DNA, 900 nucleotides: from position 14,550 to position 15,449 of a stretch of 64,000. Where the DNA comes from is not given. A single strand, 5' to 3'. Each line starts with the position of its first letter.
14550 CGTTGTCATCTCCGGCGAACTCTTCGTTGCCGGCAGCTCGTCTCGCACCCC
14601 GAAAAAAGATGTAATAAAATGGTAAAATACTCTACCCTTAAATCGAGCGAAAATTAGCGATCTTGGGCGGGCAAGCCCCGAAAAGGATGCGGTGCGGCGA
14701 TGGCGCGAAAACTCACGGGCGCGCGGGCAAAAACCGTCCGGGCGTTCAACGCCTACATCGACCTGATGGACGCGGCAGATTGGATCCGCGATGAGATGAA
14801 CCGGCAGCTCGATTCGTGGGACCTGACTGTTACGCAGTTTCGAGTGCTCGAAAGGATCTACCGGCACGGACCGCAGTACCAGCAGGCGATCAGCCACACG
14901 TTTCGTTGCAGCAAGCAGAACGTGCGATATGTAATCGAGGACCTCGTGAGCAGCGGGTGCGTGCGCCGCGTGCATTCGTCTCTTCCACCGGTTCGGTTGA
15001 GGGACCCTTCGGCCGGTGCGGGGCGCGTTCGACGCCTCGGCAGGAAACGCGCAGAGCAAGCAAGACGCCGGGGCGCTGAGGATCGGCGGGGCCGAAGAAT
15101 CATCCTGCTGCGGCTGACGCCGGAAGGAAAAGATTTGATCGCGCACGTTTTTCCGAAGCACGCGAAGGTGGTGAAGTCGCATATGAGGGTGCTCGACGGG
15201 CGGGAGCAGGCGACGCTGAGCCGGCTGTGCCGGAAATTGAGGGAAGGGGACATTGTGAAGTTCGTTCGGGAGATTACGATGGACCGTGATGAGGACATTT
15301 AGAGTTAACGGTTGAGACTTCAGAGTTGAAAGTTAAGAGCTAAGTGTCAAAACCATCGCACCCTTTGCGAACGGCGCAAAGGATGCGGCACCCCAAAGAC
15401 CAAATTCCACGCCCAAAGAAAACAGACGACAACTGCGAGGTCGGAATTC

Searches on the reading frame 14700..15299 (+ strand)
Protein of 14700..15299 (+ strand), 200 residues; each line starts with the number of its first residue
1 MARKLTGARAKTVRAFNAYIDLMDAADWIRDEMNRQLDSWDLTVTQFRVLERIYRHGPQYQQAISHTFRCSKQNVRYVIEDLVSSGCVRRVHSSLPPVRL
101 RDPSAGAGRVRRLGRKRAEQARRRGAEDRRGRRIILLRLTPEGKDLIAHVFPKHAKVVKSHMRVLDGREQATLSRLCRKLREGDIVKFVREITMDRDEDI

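Call 9: search_protein_families(library=pfam, proteins=[window:14700-15299:+], max_evalue=0.01)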
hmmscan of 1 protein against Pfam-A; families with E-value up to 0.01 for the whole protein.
window:14700-15299:+ (200 aa): 5 families
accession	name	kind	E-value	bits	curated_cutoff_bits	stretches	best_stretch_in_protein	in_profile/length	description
PF12802.13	MarR_2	-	2.8e-09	37.4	27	1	40-93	1-55/61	MarR family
PF01047.28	MarR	-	3.2e-09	37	24.6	1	42-93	1-52/59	MarR family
PF13463.12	HTH_27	-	0.00052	20.7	22.2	0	45-93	4-53/68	Winged helix DNA-binding domain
PF22381.2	Staph_reg_Sar_Rot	-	0.0014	19.1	27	0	38-92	8-62/85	Transcriptional regulator SarA/Rot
PF22979.2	HTH_69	-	0.0094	16.3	27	0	49-92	18-60/69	Winged helix-turn-helix domain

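Call 11: find_homologous_proteins(query=window:14700-15299:+)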
Query window:14700-15299:+ (200 aa): 118 proteins with E <= 0.001 among 812 candidates.
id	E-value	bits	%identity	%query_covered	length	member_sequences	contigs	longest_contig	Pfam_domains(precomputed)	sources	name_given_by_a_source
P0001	4.0e-107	374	86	99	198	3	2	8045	PF01047.29,PF12802.14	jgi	jgi:DNA-binding MarR family transcriptional regulator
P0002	1.5e-80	287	70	99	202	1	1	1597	PF01047.29,PF12802.14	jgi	jgi:DNA-binding MarR family transcriptional regulator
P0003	7.1e-80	285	70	99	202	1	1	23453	PF01047.29,PF12802.14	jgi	jgi:DNA-binding MarR family transcriptional regulator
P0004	5.6e-59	217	54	100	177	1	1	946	PF01047.29,PF12840.14,PF12802.14,PF25213.2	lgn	-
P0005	2.3e-56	208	52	100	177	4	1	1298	PF01047.29,PF01978.26,PF12802.14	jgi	jgi:MarR family transcriptional regulator, 2-MHQ and catechol-resistance regulon repressor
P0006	2.6e-54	202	54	100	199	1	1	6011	PF01047.29,PF13463.13,PF12802.14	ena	-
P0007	4.6e-54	201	54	97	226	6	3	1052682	PF01047.29,PF12802.14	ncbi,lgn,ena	ncbi:MAG: MarR family transcriptional regulator [Candidatus Acidiferrales bacterium]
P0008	2.6e-51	192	54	91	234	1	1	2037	PF01047.29,PF12802.14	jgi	jgi:DNA-binding MarR family transcriptional regulator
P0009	2.6e-51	192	51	96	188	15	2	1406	PF01047.29,PF12802.14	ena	-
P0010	6.8e-51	191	52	100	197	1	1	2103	PF01047.29,PF12802.14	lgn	-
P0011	1.0e-50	190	49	100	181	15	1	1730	PF01047.29,PF12802.14,PF24034.2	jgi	jgi:MarR family transcriptional regulator, 2-MHQ and catechol-resistance regulon repressor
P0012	1.7e-50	189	52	100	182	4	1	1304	PF01047.29,PF12802.14,PF24034.2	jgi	jgi:MarR family 2-MHQ and catechol resistance regulon transcriptional repressor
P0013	1.9e-49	186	53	99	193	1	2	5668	PF01047.29,PF12802.14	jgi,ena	-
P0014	3.3e-48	182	50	95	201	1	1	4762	PF01047.29,PF12802.14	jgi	jgi:DNA-binding MarR family transcriptional regulator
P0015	5.8e-48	181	50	96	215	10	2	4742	PF01047.29,PF12802.14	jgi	jgi:DNA-binding MarR family transcriptional regulator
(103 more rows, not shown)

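Call 26: find_encoding_contigs(protein=P0001, flank=4000, max_places=3)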
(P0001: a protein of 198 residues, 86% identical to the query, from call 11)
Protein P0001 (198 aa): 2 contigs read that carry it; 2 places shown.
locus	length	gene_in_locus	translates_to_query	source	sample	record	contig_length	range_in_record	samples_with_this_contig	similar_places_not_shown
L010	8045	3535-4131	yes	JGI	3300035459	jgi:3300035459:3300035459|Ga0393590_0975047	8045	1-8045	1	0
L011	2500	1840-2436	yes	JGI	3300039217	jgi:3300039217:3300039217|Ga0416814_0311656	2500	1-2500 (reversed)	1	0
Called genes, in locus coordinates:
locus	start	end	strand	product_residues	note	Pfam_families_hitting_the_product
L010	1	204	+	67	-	?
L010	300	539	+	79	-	-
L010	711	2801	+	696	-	PF19190:BACON_2 (faint)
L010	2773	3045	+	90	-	-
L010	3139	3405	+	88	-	-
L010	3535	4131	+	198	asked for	PF01047:MarR, PF12802:MarR_2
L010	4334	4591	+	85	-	-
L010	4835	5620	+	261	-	-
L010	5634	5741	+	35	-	-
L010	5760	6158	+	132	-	-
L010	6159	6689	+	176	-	PF00578:AhpC-TSA, PF08534:Redoxin, PF00255:GSHPx (weak), PF00085:Thioredoxin, PF13098:Thioredoxin_2 (weak), PF13905:Thioredoxin_8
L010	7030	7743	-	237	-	PF00230:MIP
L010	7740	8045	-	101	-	?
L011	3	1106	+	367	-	?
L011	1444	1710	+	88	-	-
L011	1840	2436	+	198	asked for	PF01047:MarR, PF12802:MarR_2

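Call 27: find_encoding_contigs(protein=P0003, flank=6000, max_places=3)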
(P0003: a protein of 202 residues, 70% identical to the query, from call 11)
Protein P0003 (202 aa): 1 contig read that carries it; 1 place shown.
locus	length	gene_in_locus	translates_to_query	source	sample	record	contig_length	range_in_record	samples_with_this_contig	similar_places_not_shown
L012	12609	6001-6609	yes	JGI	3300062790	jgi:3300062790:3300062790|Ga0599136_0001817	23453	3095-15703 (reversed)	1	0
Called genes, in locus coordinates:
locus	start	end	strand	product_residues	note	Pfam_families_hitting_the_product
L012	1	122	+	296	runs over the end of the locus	PF00561:Abhydrolase_1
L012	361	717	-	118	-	PF01740:STAS, PF13466:STAS_2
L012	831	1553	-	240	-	PF03476:MOSC_N (weak), PF03473:MOSC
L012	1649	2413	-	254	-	PF14329:DUF4386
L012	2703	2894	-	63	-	-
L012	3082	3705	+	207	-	PF01726:LexA_DNA_bind, PF13730:HTH_36 (weak), PF00717:Peptidase_S24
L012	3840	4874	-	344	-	PF08240:ADH_N, PF16912:Glu_dehyd_C (weak), PF00107:ADH_zinc_N, PF13602:ADH_zinc_N_2 (weak)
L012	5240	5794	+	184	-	PF04519:Bactofilin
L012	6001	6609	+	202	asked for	PF01047:MarR, PF12802:MarR_2 (weak)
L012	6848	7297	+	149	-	PF00572:Ribosomal_L13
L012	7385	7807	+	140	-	PF00380:Ribosomal_S9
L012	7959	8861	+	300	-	PF00318:Ribosomal_S2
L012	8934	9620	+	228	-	PF00889:EF_TS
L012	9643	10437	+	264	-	PF00696:AA_kinase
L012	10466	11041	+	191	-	PF01765:RRF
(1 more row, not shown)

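Call 32: search_solved_structures(query=window:14700-15299:+, max_evalue=0.01, show_alignments=2)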
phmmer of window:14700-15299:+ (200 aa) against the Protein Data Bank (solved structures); distinct sequences matched with E-value up to 0.01: 7.
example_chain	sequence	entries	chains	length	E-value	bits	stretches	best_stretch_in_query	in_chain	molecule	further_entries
9qdr_A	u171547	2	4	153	2.6e-11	46.7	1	11-90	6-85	MarR family transcriptional regulator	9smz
2fbk_A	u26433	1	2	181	8e-07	32.1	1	108-181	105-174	transcriptional regulator, MarR family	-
5dd8_A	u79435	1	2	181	9.4e-07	31.8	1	108-181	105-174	Transcriptional regulator, MarR family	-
8ylm_A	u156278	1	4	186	1e-06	31.7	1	108-181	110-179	Transcriptional regulator, MarR family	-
7xl9_A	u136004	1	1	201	1.1e-06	31.6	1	108-181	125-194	Transcriptional regulator, MarR family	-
6pcp_A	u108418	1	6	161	0.0058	19.5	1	110-184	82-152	MarR family transcriptional regulator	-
6pco_A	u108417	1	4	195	0.0098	18.7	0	124-184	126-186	MarR-family transcriptional regulator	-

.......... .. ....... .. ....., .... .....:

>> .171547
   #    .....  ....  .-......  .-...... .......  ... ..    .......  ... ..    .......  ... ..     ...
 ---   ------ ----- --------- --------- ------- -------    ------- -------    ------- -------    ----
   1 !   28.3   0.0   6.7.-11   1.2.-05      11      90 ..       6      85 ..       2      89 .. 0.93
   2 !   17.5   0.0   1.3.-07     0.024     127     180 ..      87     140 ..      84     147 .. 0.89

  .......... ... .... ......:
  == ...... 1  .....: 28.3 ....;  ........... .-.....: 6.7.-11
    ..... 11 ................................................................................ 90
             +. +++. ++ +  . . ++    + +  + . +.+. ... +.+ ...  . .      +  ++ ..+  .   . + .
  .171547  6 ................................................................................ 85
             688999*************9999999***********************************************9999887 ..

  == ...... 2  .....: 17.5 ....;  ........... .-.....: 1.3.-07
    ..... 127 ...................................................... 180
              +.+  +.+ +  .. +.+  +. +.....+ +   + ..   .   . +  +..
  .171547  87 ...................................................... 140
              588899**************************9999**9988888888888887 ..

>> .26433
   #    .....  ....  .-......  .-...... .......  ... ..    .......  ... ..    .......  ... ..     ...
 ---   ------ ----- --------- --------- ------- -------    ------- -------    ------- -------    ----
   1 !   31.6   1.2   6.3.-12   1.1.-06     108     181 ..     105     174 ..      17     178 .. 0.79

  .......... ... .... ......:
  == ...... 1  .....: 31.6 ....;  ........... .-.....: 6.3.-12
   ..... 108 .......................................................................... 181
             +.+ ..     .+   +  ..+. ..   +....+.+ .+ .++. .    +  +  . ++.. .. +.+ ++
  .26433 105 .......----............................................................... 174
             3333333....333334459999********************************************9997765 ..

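Call 55: predict_structure(alignment_id=A3)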
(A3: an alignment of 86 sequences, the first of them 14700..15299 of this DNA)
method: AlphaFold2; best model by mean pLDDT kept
length: 200 residues; sequences in the alignment: 86
mean_pLDDT: 88.9   pTM: 0.77
mean pLDDT of the five models: 88.9, 87.4, 87.2, 86.8, 86.2
residues with pLDDT >= 90: 132; 70-90: 45; 50-70: 21; < 50: 2
segments of 3 or more residues with pLDDT < 50: none
pLDDT, mean of each block of 10 residues (from residue 1): 74 93 96 96 98 98 95 97 98 87 67 78 71 94 98 97 97 95 82 67
secondary structure, 60 per line:
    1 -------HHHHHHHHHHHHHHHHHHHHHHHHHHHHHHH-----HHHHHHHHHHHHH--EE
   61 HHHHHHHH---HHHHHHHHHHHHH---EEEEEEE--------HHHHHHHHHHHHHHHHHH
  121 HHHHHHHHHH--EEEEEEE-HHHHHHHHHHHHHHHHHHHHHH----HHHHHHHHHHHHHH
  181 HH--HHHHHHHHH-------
elements in order: H8-38 H44-56 H61-68 H72-84 E88-94 H103-130 E133-139 H141-162 H167-182 H185-193

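Call 57: search_protein_families(library=ncbifam, proteins=[window:14700-15299:+], max_evalue=0.001)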
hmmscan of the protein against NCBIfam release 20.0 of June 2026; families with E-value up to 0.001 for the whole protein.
window:14700-15299:+ (200 aa): 1 family
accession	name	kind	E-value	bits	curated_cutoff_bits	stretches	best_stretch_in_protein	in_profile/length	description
NF008122.0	PRK10870.1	equivalog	2.7e-05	23.9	157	1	116-180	97-158/176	transcriptional repressor MprA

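Call 60: fold_search(model_id=the predicted structure, library=pdb)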
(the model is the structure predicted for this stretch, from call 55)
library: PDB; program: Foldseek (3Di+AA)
matches with E <= 10: 1337; with E <= 0.001: 207
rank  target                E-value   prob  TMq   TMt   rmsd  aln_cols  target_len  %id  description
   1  9qdr_A                2.7e-07  1.00  0.62  0.80   2.4       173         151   22  Structure of Staphylococcus aureus MarR-type repressor MhqR (released 2026-01-14)
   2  9qdr_B                1.6e-06  1.00  0.59  0.83   5.9       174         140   21  Structure of Staphylococcus aureus MarR-type repressor MhqR (released 2026-01-14)
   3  1s3j_A                2.6e-06  1.00  0.52  0.68   3.9       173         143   17  X-ray crystal structure of YusO protein from Bacillus subtilis (released 2004-04-13)
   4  9smz_A                3.0e-06  1.00  0.59  0.81   4.8       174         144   21  Structure of Staphylococcus aureus MarR-type repressor MhqR bound to MBQ (released 2026-01-14)
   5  2a61_A                6.2e-06  1.00  0.40  0.54   7.7       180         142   17  The crystal structure of transcriptional regulator Tm0710 from Thermotoga maritima (released 2005-07-19)
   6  3gfl                  6.6e-06  1.00  0.55  0.74   6.3       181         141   16  Crystal structure of the ST1710 mutant (R90A) protein (released 2009-08-25)
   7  5h3r_A                7.9e-06  1.00  0.55  0.75   4.3       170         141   20  Crystal Structure of mutant MarR C80S from E.coli complexed with operator DNA (released 2017-08-02)
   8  3vod_A                7.9e-06  1.00  0.49  0.68   4.9       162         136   20  Crystal Structure of mutant MarR C80S from E.coli (released 2013-03-06)
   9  2gxg                  7.9e-06  1.00  0.51  0.70   5.9       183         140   19  Crystal structure of EmrR homolog from hyperthermophilic archaea Sulfolobus tokodaii strain7 (released 2007-03-20)
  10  1lnw_A                9.0e-06  1.00  0.56  0.78   4.8       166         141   22  CRYSTAL STRUCTURE OF THE MEXR REPRESSOR OF THE MEXAB-OPRM MULTIDRUG EFFLUX OPERON OF PSEUDOMONAS AERUGINOSA (released 2002-09-11)
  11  3gfj                  9.5e-06  1.00  0.54  0.73   6.0       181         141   17  Crystal structure of the ST1710 mutant (R89A) protein (released 2009-08-25)
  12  22oz_D                1.0e-05  1.00  0.59  0.70   3.6       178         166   17  Structural insights into HpaR-mediated recognition of hrpX and hrpG in Xanthomonas campestris pv. campestris (released 2026-03-11)
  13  1s3j_B                1.0e-05  1.00  0.47  0.62   4.7       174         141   17  X-ray crystal structure of YusO protein from Bacillus subtilis (released 2004-04-13)
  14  3gfm                  1.1e-05  1.00  0.54  0.73   5.9       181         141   19  Crystal structure of the ST1710 mutant (K91A) protein (released 2009-08-25)
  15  8ylg_A                1.2e-05  1.00  0.60  0.74   2.5       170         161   21  Crystal structure of Burkholderia thailandensis MftR in complex with operator DNA (released 2024-11-13)
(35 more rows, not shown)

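Call 63: find_related_loci(query=A4, collection=genome_contigs, flank=2500)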
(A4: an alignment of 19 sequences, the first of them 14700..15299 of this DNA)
Query A4 (200 aa) in genome_contigs; peptide patterns used: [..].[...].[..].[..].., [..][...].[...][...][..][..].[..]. (x = any residue, [..] = any of these).
41 stretches matched a pattern; 29 encode a relative of the query (tblastn E <= 1e-3); 29 distinct loci.
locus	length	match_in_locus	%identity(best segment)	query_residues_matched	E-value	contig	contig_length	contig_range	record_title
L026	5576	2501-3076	54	1-194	6e-60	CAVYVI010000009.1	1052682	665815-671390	MAG: uncultured Acidobacteriota bacterium isolate MFD03399.bin.1.108 genome assembly, contig: contig_1321, whole genome 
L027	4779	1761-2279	51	9-200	2e-59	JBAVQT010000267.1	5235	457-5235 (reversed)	MAG: Candidatus Acidiferrales bacterium isolate MFD01639_ilm_asm_bin16 k127_70676, whole genome shotgun sequence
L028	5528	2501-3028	51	9-198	3e-58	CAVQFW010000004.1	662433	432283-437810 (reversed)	MAG: uncultured Acidobacteriota bacterium isolate MFD06526.bin.1.142 genome assembly, contig: contig_2310, whole genome 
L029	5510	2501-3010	51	12-194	5e-55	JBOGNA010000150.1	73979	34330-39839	MAG: Candidatus Acidiferrales bacterium isolate TC-B2_maxbin2.bin.27 k127_38428, whole genome shotgun sequence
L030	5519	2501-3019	52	9-196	3e-49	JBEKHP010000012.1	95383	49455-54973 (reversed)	MAG: Candidatus Acidiferrales bacterium isolate SPRUCE 27 SPRUCE_27_12, whole genome shotgun sequence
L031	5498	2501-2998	47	8-193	7e-49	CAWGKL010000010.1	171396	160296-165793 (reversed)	MAG: Terriglobia bacterium isolate MFD02248.bin.2.108 genome assembly, contig: contig_60505, whole genome shotgun sequen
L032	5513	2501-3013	51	9-194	1e-47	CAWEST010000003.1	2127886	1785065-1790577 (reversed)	MAG: uncultured Acidobacteriota bacterium isolate MFD03399.bin.1.95 genome assembly, contig: contig_17144, whole genome 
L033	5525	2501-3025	45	9-199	1e-46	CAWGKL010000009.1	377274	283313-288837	MAG: Terriglobia bacterium isolate MFD02248.bin.2.108 genome assembly, contig: contig_55966, whole genome shotgun sequen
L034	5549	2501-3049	43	2-199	2e-46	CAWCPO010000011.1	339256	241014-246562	MAG: uncultured Acidobacteriota bacterium isolate MFD09286.bin.2.102 genome assembly, contig: contig_43685, whole genome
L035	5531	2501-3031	44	1-198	2e-48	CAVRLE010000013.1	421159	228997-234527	MAG: uncultured Acidobacteriota bacterium isolate MFD05513.bin.2.152 genome assembly, contig: contig_7060, whole genome 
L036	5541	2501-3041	48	1-199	3e-46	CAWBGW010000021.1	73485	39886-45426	MAG: uncultured Acidobacteriota bacterium isolate MFD09222.bin.2.125 genome assembly, contig: contig_143833, whole genom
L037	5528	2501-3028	43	9-199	1e-45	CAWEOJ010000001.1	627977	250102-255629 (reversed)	MAG: uncultured Acidobacteriota bacterium isolate MFD02248.bin.1.112 genome assembly, contig: contig_14744, whole genome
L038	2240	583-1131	45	2-199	1e-43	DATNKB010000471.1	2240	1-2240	MAG TPA_asm: Candidatus Dormiibacterota bacterium isolate SMAG_U11414 k141_518034, whole genome shotgun sequence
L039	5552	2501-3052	42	1-199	2e-41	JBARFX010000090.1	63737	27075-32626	MAG: Candidatus Acidiferrales bacterium isolate MFD06596_ilm_asm_bin15 k127_211177, whole genome shotgun sequence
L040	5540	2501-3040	43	9-200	1e-40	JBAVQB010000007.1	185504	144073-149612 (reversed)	MAG: Candidatus Acidiferrales bacterium isolate MFD00689_ilm_asm_bin19 k127_189519, whole genome shotgun sequence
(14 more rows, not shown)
